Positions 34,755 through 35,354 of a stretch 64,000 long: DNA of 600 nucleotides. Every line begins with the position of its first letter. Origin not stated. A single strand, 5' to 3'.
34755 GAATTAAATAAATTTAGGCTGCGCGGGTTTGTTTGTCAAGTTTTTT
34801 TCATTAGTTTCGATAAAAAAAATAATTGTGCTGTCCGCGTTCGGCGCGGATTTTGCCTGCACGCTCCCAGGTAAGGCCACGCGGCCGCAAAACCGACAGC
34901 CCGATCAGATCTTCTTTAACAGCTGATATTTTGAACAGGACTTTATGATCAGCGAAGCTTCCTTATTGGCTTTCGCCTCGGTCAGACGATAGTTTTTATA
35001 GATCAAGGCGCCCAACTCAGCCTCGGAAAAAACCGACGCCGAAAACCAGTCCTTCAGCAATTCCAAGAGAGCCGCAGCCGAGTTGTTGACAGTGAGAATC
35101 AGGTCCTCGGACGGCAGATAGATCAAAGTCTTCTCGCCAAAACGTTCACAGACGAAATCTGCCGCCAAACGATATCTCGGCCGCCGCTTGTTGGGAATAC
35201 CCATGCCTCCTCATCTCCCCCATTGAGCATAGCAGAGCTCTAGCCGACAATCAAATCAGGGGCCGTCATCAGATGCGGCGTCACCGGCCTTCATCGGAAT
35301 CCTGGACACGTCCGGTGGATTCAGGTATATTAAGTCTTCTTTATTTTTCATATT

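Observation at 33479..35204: Minimal kinase + PqqD + peptide cassette: an HprK-like P-loop protein, a stand-alone RRE and a Cys-rich precursor, with no known maturase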

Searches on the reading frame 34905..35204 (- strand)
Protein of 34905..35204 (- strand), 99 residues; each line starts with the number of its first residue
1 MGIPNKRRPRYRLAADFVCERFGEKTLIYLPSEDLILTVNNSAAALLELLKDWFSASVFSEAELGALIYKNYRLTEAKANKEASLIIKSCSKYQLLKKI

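Call 3: search_protein_families(library=pfam, proteins=[window:34905-35204:-], max_evalue=1)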
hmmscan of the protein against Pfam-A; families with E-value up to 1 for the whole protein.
window:34905-35204:- (99 aa): 0 families

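Call 4: search_protein_families(library=ncbifam, proteins=[window:34905-35204:-], max_evalue=1)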
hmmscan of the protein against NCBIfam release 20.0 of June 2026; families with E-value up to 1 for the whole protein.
window:34905-35204:- (99 aa): 0 families

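Call 40: search_solved_structures(query=A3, max_evalue=10, show_alignments=3)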
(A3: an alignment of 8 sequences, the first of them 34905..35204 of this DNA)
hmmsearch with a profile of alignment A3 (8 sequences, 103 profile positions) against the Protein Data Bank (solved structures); distinct sequences matched with E-value up to 10: 10.
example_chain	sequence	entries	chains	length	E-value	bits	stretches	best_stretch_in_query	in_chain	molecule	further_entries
6jx3_B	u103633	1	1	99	0.063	16.2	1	36-96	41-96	TfuB1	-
8ibh_A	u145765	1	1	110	0.14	15.1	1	40-76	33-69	Centrosomal protein of 57 kDa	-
4l0r_A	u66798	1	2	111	0.14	15.1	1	40-76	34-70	Centrosomal protein of 57 kDa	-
1ztc_A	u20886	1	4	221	0.14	15.1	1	26-77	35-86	hypothetical protein TM0894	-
6hpb_B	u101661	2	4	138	0.23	14.4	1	22-71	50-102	Antitoxin HicB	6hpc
6u0i_A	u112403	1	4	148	0.27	14.2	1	22-71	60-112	Antitoxin HicB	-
1nkn_A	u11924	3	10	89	0.37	13.8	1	42-82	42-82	S2N51-GCN4 | Myosin heavy chain, striated muscle/General control protein GCN4 chimera | Myosin heavy chain, striated muscle/General control protein GCN4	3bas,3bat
9pxg_D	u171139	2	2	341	0.87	12.6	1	21-85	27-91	Outer membrane protein assembly factor BamD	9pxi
1xsr_A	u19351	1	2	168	1.3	12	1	5-44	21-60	Ureidoglycolate hydrolase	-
1yqc_A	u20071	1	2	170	1.3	12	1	5-44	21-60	Ureidoglycolate hydrolase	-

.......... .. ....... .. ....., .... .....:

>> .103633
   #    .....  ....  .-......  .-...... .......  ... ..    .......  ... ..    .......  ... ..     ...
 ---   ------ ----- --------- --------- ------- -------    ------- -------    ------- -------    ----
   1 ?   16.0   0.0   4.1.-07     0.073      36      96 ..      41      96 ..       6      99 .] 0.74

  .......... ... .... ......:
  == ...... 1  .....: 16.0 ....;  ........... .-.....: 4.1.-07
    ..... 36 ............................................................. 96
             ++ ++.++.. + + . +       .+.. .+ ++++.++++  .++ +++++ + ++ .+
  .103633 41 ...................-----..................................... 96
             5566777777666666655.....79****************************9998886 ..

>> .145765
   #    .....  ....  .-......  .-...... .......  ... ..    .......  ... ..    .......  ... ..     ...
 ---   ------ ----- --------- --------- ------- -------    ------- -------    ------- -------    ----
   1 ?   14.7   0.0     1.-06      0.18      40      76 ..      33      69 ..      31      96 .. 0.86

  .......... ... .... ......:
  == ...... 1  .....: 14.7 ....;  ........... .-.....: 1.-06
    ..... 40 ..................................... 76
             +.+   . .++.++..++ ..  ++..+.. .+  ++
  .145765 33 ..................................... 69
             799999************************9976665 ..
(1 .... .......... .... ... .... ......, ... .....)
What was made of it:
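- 34905..35204 (-): Stand-alone RRE, a divergent PqqD-family winged-helix protein of 99 aa. Profile hit to TfuB1, E=0.063 (call 40).
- On PqqD family / RiPP recognition element: The profile's best PDB hit is TfuB1 (call 40).
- Checked: The family profile's best PDB sequence hit is TfuB1, E=0.063 (call 40).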

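Call 41: find_homologous_proteins(query=window:34905-35204:-, max_evalue=1)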
Query window:34905-35204:- (99 aa): 3 proteins with E <= 1 among 3 candidates.
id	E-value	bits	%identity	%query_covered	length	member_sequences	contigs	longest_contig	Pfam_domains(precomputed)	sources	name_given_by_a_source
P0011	8.0e-57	207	100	100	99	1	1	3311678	-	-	-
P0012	8.0e-42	159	80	93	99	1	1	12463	-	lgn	-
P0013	1.2e-28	117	59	99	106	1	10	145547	-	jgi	jgi:hypothetical protein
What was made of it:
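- The rest of the genome (a 3.3-Mb contig, call 41) could not be inspected. Only 64 kb of a contig of at least 3.3 Mb was visible (call 41).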

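Call 42: find_encoding_contigs(protein=window:34905-35204:-, flank=10000, max_places=4)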
Protein window:34905-35204:- (99 aa): 1 contig read that carries it; 1 place shown.
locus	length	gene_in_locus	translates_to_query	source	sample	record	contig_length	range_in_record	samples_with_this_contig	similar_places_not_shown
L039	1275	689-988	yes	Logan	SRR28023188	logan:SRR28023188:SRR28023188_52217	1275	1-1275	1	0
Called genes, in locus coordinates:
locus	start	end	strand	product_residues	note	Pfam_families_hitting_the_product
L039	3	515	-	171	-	?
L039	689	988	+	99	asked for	-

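Call 43: find_encoding_contigs(protein=P0013, flank=10000, max_places=4)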
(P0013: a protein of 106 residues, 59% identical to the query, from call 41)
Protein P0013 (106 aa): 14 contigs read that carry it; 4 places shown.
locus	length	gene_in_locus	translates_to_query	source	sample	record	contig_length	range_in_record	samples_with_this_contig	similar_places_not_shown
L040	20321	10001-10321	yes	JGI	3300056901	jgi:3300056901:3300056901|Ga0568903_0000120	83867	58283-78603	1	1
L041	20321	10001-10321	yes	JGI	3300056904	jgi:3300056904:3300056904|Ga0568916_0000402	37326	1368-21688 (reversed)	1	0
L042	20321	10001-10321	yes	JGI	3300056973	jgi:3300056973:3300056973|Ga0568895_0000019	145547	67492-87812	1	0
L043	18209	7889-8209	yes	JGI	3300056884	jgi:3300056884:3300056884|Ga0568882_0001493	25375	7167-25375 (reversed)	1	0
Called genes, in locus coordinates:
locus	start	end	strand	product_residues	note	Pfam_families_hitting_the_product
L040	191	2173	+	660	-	PF13520:AA_permease_2, PF00324:AA_permease (faint)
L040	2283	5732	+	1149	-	PF25852:DUF6242_C (faint), PF15902:Sortilin-Vps10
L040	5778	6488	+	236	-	PF02698:DUF218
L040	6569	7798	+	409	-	PF20583:DUF6786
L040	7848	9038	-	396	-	PF02065:Melibiase (weak), PF16499:Melibiase_2, PF17450:Melibiase_2_C (weak), PF17801:Melibiase_C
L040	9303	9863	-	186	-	PF00210:Ferritin (weak), PF02915:Rubrerythrin, PF23458:DUF7130 (faint), PF21349:RUBY_RBDX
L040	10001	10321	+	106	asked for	-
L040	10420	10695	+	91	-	-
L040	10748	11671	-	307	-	PF27840:ScmC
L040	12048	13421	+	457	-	PF01837:HcyBio, PF12797:Fer4_2 (faint), PF12838:Fer4_7 (weak), PF13187:Fer4_9 (weak), PF13237:Fer4_10, PF14697:Fer4_21, PF00037:Fer4 (weak), PF12837:Fer4_6 (weak), +1 more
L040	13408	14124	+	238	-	PF27030:AbpE_bact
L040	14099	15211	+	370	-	PF01118:Semialdhyde_dh, PF02774:Semialdhyde_dhC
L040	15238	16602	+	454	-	PF00696:AA_kinase, PF01842:ACT, PF13840:ACT_7, PF22468:ACT_9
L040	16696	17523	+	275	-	PF05359:DUF748 (weak), PF00691:OmpA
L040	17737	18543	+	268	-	PF21948:LplA-B_cat, PF03099:BPL_LplA_LipB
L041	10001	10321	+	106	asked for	-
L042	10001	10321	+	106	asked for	-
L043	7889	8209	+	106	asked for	-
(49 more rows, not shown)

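Call 54: predict_structure(alignment_id=A4)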
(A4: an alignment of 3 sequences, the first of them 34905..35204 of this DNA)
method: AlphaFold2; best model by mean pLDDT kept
length: 99 residues; sequences in the alignment: 3
mean_pLDDT: 77.5   pTM: 0.59
mean pLDDT of the five models: 77.5, 76.6, 74.7, 69.9, 66.4
residues with pLDDT >= 90: 0; 70-90: 86; 50-70: 8; < 50: 5
segments of 3 or more residues with pLDDT < 50: 1-5
pLDDT, mean of each block of 10 residues (from residue 1): 57 77 79 74 76 76 87 85 85 79
secondary structure, 60 per line:
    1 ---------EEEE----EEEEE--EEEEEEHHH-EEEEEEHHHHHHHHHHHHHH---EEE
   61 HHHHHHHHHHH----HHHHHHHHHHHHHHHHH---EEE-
elements in order: E10-13 E18-22 E25-30 E35-40 H41-54 E58-60 H61-71 H76-92 E96-98
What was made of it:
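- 34905..35204 (-): AF2 pLDDT 77.5 (call 54).
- Checked: AF2 model pLDDT 77.5, three or four strands followed by three helices (call 54).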

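Call 57: fold_search(model_id=the predicted structure, library=pdb)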
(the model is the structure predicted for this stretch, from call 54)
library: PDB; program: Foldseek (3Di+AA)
matches with E <= 10: 585; with E <= 0.001: 0
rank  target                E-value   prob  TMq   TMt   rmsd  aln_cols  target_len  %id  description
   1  6jx3_B                1.0e-03  1.00  0.56  0.62   3.5        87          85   14  Lasso peptide synthetase B1 complexed with the leader peptide (released 2019-06-26)
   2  5v1v_A                2.4e-03  1.00  0.59  0.65   3.4        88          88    9  TbiB1 in Complex with the TbiA(alpha) Leader Peptide (released 2018-09-05)
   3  5v1u_B                1.2e-02  1.00  0.57  0.64   3.4        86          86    9  TbiB1 in Complex with the TbiA(beta) Leader Peptide (released 2018-09-05)
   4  5v1u_C                1.8e-02  1.00  0.55  0.62   3.4        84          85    8  TbiB1 in Complex with the TbiA(beta) Leader Peptide (released 2018-09-05)
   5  5sxy_MODEL_1_A        2.3e-02  1.00  0.55  0.57   3.4        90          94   12  The solution NMR structure for the PqqD truncation of Methylobacterium extorquens PqqCD representing a functio (released 2017-05-24)
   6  5v1u_D                2.5e-02  1.00  0.56  0.64   3.5        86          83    9  TbiB1 in Complex with the TbiA(beta) Leader Peptide (released 2018-09-05)
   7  5v1u_A                3.2e-02  1.00  0.57  0.65   3.4        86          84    9  TbiB1 in Complex with the TbiA(beta) Leader Peptide (released 2018-09-05)
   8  5why_B                1.2e-01  0.97  0.49  0.14   3.9        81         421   16  Structural Insights into Thioether Bond Formation in the Biosynthesis of Sactipeptides (released 2017-07-26)
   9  5why_A                1.3e-01  0.91  0.46  0.14   3.9        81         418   12  Structural Insights into Thioether Bond Formation in the Biosynthesis of Sactipeptides (released 2017-07-26)
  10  5wgg_A                1.8e-01  0.77  0.40  0.13   4.4        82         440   15  Structural Insights into Thioether Bond Formation in the Biosynthesis of Sactipeptides (released 2017-07-26)
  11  8pz5_A                2.7e-01  0.60  0.40  0.12   4.7        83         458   19  Structure of ThcOx, solved at wavelength 3.099 A (released 2023-10-25)
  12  5lq4_A                3.7e-01  0.54  0.39  0.12   4.9        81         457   20  The Structure of ThcOx, the First Oxidase Protein from the Cyanobactin Pathways (released 2016-11-09)
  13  3g2b                  3.9e-01  0.60  0.42  0.45   9.1        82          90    7  crystal structure of PqqD from xanthomonas campestris (released 2009-09-01)
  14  5dnk_B                4.7e-01  0.72  0.52  0.14   4.6       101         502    9  The structure of PKMT1 from Rickettsia prowazekii in complex with AdoHcy (released 2016-08-10)
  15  5dnk_A                4.7e-01  0.72  0.52  0.14   4.6       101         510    9  The structure of PKMT1 from Rickettsia prowazekii in complex with AdoHcy (released 2016-08-10)
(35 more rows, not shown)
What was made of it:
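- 34905..35204 (-): Foldseek top hits are TfuB1, TbiB1, PqqD and the CteB RRE (call 57).
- On PqqD family / RiPP recognition element: Foldseek ranks 1-13 are RRE/PqqD domains, TM 0.55-0.65 for the discrete ones (call 57).
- Closest known: Discrete RiPP recognition elements. Same: These are the best structural matches (call 57).
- Checked: Top Foldseek PDB hits are all RRE/PqqD domains: TfuB1 6jx3_B (E=1e-3), TbiB1, PqqD 5sxy, the CteB RRE (call 57).
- The top structural matches of the RRE are lasso B1 proteins (call 57).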

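Call 86: search_protein_families(library=padloc, proteins=[window:34905-35204:-], max_evalue=0.01)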
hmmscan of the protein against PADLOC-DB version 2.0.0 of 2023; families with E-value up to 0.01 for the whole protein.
window:34905-35204:- (99 aa): 0 families
